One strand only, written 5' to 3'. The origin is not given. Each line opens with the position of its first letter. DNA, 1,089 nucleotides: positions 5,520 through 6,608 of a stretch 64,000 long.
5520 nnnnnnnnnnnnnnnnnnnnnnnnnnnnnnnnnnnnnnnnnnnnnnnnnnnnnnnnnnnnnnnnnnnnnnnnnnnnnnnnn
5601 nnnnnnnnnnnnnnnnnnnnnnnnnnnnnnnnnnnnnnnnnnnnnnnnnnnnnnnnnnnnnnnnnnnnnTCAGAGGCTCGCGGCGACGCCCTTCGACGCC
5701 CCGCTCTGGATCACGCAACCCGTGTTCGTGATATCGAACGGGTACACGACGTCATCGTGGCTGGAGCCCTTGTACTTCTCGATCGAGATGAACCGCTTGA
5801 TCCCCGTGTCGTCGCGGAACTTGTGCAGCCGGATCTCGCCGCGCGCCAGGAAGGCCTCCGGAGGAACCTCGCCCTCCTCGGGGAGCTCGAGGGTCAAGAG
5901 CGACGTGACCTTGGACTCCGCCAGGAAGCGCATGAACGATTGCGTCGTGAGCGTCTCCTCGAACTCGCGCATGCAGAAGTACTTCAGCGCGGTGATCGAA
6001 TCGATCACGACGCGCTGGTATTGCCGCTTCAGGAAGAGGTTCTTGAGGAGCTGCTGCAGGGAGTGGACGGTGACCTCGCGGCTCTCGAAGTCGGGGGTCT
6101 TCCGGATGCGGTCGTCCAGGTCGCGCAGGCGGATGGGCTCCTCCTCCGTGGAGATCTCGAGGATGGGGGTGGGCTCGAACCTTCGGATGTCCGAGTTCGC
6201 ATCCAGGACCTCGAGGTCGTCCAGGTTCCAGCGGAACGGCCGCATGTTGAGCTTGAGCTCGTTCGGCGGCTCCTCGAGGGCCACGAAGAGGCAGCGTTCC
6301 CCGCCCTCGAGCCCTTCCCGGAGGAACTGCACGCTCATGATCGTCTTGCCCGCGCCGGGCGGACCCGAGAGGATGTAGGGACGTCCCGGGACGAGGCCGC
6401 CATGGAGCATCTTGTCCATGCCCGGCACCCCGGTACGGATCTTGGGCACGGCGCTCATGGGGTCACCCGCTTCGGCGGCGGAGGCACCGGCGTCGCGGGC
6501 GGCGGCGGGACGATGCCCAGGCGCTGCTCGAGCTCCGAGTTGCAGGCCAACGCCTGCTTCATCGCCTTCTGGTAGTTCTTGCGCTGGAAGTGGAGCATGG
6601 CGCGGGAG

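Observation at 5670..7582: Two tandem, translationally coupled single-domain KaiC/RecA-like ATPases directly upstream of ftsZ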

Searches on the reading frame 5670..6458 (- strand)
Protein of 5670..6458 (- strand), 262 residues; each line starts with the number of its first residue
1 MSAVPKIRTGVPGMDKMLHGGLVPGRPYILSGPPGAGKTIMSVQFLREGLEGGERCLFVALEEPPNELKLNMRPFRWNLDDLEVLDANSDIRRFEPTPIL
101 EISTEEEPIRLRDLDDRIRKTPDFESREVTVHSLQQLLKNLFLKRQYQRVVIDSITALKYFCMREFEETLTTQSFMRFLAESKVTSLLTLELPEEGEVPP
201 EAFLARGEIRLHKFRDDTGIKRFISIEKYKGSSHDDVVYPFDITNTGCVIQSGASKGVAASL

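Call 3: search_protein_families(library=pfam, proteins=[window:5670-6458:-], max_evalue=0.01)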
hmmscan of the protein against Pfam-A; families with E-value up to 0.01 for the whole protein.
window:5670-6458:- (262 aa): 5 families
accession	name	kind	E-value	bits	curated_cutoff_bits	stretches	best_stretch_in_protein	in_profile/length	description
PF06745.19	ATPase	-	3.1e-42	145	26.6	1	7-252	1-228/231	KaiC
PF13481.12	AAA_25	-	2.7e-05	24.3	27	1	16-123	24-143/195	AAA domain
PF13479.12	AAA_24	-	0.00067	20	27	1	29-167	6-85/195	AAA domain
PF13173.12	AAA_14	-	0.0023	18.4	27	0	26-69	3-45/129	AAA domain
PF03796.21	DnaB_C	-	0.003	17.4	27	1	7-84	2-79/255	DnaB-like helicase C terminal domain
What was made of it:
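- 5670..6458 (-): kaiC-like gene B ('KaiC2'), 262 aa: a bare ATPase domain. PF06745 at E 3e-42 (call 3).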

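Call 4: search_protein_families(library=ncbifam, proteins=[window:5670-6458:-], max_evalue=0.01)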
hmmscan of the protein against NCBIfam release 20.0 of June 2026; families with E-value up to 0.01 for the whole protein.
window:5670-6458:- (262 aa): 12 families
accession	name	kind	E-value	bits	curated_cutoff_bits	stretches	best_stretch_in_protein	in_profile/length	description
NF006799.0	PRK09302.1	equivalog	9.4e-32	110.2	408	2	3-83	9-90/515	circadian clock protein KaiC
TIGR03877.1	thermo_KaiC_1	hypoth_equivalog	4.7e-29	101.6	307.25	1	5-252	2-234/238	KaiC domain-containing protein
TIGR03881.1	KaiC_arch_4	hypoth_equivalog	9e-21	74.6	247.8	1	6-246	2-223/231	KaiC domain-containing protein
TIGR03880.1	KaiC_arch_3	hypoth_equivalog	4.9e-20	72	249.45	2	10-97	1-86/224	KaiC domain-containing protein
TIGR02655.1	circ_KaiC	equivalog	1.4e-18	66.9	546.25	2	6-82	2-79/484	circadian clock protein KaiC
TIGR00416.1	sms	equivalog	1.8e-07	30.3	403.05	1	3-86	72-155/454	DNA repair protein RadA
TIGR03878.1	thermo_KaiC_2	hypoth_equivalog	2.1e-06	27.2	232.2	0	30-72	41-83/259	KaiC domain-containing protein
TIGR03600.1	phage_DnaB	exception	3.1e-06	26.5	498.65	1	7-69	177-239/421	phage replicative helicase, DnaB family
NF004723.0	PRK06067.1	subfamily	3.3e-06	26.8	194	1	7-79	16-88/243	flagellar accessory protein FlaH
NF004629.0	PRK05973.1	equivalog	6.5e-05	22.1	156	1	18-70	57-109/237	DNA helicase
NF006861.0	PRK09361.1-1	equivalog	0.00074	19.1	278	0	6-58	4-56/235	DNA repair and recombination protein RadB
NF052589.1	ArlH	equivalog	0.0053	16.5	215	0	13-47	8-42/229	archaellum protein ArlH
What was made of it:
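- Closest known: ArlH. Different: ArlH models score 16-27 bits against cut-offs of 194-215 (call 4).
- RadA models score 16-30 bits against cut-offs of 259-403 (call 4).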

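Call 39: search_solved_structures(query=window:5670-6458:-, max_evalue=0.00001, show_alignments=1)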
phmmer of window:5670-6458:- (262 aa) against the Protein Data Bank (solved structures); distinct sequences matched with E-value up to 0.00001: 47.
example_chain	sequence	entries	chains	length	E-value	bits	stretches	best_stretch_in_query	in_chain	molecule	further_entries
8zn5_B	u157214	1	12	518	1.4e-36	129.1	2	3-82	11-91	KaiC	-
8zn6_F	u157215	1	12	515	1.6e-29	106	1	2-82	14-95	KaiC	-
7dy1_A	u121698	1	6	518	6.7e-29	103.9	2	3-82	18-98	Circadian clock protein kinase KaiC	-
4o0m_A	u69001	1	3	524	7.1e-29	103.8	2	3-82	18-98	Circadian clock protein kinase KaiC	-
5jwq_A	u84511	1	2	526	9.6e-29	103.4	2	3-82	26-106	Circadian clock protein kinase KaiC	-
8jon_A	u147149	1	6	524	6.6e-28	100.7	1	2-82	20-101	Circadian clock oscillator protein KaiC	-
7x1y_A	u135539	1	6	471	1.7e-27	99.4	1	3-82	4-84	Circadian clock oscillator protein KaiC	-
7x1z_A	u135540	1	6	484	1.8e-27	99.2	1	3-82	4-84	Circadian clock oscillator protein KaiC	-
3k0c_A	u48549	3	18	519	2.5e-27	98.8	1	3-82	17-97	Circadian clock protein kinase KaiC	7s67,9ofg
7dye_A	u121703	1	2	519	2.6e-27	98.7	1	3-82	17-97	Circadian clock protein kinase KaiC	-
8wve_A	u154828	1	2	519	2.7e-27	98.7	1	3-82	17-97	Circadian clock oscillator protein KaiC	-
4ijm_A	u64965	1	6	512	2.7e-27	98.7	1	3-82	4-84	Circadian clock protein kinase KaiC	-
7dyi_A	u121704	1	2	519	2.7e-27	98.7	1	3-82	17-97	Circadian clock protein kinase KaiC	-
3k0a_A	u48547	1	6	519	2.7e-27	98.7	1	3-82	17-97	Circadian clock protein kinase KaiC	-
3k0f_A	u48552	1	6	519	2.7e-27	98.7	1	3-82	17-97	Circadian clock protein kinase KaiC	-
2w0m_A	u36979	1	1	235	2.7e-16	62.6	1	4-81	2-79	SSO2452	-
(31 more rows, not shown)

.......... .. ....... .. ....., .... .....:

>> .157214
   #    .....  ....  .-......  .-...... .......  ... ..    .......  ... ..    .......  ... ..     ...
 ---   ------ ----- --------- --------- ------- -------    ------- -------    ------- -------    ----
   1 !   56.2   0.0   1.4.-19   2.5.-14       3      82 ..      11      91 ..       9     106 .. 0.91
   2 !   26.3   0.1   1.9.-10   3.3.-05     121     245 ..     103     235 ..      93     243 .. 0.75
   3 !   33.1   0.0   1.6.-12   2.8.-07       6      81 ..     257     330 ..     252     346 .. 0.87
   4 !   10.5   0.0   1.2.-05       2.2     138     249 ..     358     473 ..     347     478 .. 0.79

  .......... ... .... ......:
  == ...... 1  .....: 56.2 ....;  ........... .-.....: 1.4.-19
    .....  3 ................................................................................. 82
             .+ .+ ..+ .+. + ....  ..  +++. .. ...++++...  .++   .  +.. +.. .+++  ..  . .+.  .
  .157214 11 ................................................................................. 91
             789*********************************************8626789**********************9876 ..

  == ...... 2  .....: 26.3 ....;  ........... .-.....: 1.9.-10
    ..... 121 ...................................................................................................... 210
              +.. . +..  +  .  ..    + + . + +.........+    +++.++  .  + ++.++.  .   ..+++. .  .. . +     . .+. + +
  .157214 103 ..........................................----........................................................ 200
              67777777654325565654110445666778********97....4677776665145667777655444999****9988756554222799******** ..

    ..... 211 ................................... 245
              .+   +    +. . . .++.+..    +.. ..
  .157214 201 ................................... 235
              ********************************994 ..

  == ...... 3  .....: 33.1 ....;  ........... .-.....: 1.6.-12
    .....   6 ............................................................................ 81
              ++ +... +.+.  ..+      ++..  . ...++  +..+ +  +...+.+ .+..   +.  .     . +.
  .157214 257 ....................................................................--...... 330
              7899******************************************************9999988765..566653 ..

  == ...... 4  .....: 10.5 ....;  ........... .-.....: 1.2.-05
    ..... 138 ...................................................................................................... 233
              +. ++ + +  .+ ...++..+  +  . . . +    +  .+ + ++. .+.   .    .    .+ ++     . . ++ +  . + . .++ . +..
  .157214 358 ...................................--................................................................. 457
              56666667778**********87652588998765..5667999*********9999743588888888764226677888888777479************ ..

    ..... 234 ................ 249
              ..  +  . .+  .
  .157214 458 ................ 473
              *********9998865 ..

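Call 50: search_protein_families(library=padloc, proteins=[window:5670-6458:-], max_evalue=0.01)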
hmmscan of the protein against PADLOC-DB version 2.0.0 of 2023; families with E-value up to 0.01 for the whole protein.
window:5670-6458:- (262 aa): 1 family
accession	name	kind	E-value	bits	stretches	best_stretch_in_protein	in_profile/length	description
PDLC04140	mad8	-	6.3e-05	20.6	1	24-176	26-133/314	mads_8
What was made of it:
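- On Known anti-phage defence systems (PADLOC): Only a weak P-loop-level hit to mad8, at E 1e-4 and about 20 bits (call 50).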
